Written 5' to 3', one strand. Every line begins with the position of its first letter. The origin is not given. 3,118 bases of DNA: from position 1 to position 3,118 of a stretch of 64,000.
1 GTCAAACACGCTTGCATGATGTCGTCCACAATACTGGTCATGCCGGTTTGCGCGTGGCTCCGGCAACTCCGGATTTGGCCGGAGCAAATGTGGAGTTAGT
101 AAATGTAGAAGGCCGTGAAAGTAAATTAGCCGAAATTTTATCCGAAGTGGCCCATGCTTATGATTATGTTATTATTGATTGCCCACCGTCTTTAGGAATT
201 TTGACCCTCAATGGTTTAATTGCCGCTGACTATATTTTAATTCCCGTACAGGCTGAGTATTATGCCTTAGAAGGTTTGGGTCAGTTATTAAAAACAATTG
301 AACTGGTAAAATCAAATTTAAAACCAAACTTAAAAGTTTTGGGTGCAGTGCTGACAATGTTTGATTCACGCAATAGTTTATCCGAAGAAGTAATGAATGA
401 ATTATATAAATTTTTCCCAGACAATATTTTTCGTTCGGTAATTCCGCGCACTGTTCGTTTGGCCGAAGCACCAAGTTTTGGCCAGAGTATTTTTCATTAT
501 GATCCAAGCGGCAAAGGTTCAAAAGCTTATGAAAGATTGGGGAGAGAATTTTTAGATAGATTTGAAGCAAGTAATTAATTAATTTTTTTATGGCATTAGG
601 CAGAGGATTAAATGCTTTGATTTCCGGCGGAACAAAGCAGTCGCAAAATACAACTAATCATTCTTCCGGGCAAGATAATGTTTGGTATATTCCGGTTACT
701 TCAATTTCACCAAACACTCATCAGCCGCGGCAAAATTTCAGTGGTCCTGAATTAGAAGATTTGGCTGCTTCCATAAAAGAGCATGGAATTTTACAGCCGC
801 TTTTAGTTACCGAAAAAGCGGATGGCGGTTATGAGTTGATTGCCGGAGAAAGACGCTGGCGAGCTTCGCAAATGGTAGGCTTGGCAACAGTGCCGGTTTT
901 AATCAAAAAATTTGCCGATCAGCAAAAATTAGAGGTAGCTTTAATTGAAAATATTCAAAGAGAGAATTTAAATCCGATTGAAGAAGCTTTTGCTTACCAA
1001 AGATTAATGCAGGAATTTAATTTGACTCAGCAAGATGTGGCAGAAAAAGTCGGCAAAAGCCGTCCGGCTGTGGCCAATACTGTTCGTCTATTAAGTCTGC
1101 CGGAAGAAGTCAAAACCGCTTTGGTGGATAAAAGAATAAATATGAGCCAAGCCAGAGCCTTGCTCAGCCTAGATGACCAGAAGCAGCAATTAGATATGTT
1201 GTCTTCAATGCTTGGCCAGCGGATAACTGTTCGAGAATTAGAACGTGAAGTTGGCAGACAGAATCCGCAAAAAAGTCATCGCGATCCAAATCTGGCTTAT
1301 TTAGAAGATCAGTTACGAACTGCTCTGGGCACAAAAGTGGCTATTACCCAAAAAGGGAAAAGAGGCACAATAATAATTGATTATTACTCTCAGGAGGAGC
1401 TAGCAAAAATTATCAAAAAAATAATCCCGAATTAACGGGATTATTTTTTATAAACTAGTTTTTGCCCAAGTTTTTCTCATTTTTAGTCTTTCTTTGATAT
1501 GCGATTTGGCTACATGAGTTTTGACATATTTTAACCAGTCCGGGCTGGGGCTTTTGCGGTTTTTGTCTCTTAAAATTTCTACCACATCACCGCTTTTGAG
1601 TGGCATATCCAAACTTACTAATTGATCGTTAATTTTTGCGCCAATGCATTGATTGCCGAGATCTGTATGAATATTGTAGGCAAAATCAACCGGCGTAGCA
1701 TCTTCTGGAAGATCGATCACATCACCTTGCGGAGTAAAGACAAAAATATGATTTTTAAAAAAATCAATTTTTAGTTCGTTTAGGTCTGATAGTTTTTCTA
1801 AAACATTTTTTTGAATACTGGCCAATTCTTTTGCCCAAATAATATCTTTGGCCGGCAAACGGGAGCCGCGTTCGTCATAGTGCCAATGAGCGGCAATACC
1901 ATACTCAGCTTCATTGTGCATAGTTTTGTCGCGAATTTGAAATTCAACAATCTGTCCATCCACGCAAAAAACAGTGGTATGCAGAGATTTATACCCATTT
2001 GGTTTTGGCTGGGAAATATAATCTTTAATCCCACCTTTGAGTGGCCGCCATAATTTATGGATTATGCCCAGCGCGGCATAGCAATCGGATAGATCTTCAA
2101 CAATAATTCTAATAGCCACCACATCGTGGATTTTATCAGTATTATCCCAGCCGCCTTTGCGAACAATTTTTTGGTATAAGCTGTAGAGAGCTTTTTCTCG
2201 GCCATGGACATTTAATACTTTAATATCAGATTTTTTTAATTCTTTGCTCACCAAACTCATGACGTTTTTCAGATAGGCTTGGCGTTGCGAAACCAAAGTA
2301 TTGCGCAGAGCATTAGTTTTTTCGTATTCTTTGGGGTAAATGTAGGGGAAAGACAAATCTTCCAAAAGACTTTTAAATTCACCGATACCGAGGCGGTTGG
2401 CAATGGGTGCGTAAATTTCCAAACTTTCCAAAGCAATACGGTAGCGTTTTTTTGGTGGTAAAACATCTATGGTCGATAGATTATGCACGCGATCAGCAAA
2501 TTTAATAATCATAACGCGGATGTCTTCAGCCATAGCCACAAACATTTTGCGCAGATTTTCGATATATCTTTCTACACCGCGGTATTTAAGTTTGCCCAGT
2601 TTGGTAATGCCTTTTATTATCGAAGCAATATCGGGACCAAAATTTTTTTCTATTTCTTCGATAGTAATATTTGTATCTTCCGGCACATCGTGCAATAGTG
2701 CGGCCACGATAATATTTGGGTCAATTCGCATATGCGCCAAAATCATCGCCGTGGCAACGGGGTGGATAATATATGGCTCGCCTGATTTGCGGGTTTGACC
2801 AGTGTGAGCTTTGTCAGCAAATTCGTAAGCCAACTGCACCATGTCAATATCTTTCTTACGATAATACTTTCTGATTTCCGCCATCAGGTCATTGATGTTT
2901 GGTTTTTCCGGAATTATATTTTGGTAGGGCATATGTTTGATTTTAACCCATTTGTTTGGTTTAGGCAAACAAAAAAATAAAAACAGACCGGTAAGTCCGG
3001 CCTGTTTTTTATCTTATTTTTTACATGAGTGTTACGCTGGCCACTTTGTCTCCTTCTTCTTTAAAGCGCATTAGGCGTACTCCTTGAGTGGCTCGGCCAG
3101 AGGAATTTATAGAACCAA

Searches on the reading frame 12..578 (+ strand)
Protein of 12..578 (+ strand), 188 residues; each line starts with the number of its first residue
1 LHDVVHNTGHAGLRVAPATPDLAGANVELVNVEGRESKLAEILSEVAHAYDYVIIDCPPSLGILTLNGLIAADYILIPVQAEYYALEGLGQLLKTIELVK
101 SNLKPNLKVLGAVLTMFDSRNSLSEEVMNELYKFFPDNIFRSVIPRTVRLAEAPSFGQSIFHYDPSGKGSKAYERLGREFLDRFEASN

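Call 49: search_protein_families(library=pfam, proteins=[window:12-578:+], max_evalue=0.001)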
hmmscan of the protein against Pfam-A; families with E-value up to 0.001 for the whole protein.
window:12-578:+ (188 aa): 3 families
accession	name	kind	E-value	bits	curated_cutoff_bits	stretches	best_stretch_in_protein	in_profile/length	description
PF13614.12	AAA_31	-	7.5e-34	117.6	27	1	2-109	70-177/177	AAA domain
PF01656.29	CbiA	-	2.4e-11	44.1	25.4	1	11-160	26-125/125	CobQ/CobB/MinD/ParA nucleotide binding domain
PF09140.17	MipZ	-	0.00094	19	20.7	0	32-92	82-142/262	ATPase MipZ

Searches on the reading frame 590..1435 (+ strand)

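Call 49: search_protein_families(library=pfam, proteins=[window:590-1435:+], max_evalue=0.001)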
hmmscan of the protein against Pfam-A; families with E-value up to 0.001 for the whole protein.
window:590-1435:+ (281 aa): 4 families
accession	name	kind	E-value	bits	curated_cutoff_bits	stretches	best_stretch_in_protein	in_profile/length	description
PF17762.8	HTH_ParB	-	3e-36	124.1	22.6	1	125-223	1-99/102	ParB HTH domain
PF02195.25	ParB_N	-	1.2e-33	115.4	26.3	1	31-123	3-95/95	ParB N-terminal domain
PF23552.2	ParB_C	-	3.5e-11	42.8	23.8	1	231-278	1-49/50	ParB dimerisation domain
PF01381.28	HTH_3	-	3.8e-05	24.1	23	0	138-162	3-27/55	Helix-turn-helix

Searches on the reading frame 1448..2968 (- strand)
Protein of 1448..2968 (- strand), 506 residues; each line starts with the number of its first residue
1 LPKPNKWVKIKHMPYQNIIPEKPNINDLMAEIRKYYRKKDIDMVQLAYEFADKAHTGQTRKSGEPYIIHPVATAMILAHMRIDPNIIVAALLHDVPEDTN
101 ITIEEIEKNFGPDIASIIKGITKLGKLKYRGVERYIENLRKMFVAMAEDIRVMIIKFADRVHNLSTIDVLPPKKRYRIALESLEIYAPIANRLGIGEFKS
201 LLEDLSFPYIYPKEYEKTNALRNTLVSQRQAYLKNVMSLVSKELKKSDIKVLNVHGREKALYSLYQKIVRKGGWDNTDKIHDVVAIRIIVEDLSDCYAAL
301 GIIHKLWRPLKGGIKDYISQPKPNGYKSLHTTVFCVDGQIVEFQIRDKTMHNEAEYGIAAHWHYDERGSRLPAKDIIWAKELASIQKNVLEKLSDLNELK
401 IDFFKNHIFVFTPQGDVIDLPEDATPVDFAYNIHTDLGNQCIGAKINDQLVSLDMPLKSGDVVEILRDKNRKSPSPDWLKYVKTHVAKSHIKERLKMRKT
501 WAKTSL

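Call 29: search_protein_families(library=pfam, proteins=[window:1448-2968:-], max_evalue=0.001)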
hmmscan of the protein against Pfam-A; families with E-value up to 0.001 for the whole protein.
window:1448-2968:- (506 aa): 4 families
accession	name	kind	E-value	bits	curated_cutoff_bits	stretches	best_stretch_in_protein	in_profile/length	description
PF13328.12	HD_4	-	2.3e-46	157.8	27.2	1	47-195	1-155/156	HD domain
PF04607.23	RelA_SpoT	-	1.4e-37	128.9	27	1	256-367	1-111/113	Region found in RelA / SpoT proteins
PF02824.27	TGS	-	1.2e-24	86.5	22.2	1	408-466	1-59/60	TGS domain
PF01966.28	HD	-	1e-11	45.5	22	1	66-163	1-115/116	HD domain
